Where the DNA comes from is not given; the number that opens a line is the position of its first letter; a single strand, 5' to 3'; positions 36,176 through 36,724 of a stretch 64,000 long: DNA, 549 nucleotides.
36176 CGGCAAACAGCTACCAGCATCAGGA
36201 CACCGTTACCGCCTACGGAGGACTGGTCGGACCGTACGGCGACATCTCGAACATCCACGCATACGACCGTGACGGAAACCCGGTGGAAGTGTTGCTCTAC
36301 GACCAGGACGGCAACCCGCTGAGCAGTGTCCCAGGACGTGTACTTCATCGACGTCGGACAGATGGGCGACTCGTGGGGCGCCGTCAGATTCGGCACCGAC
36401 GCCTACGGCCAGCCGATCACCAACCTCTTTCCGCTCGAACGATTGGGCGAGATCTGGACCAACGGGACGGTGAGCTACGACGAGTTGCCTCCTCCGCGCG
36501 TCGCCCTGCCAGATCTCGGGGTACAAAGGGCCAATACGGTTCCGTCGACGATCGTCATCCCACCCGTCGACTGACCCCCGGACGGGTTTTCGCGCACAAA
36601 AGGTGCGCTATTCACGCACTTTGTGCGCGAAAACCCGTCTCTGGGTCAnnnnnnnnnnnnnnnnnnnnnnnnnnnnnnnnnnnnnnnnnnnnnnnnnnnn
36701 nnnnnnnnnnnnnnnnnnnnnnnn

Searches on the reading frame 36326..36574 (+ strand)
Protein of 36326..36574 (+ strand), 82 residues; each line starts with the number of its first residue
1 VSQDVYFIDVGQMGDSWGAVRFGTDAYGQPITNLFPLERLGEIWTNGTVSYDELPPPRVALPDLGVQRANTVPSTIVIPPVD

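Call 14: search_protein_families(library=pfam, proteins=[window:36326-36574:+], max_evalue=1)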
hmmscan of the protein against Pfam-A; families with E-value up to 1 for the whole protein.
window:36326-36574:+ (82 aa): 1 family
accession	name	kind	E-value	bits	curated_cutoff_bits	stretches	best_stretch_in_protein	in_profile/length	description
PF11081.13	Adeno_L433K_22K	-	0.24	12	19.2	1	48-75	50-76/168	Adenovirus L4-33K/L4-22K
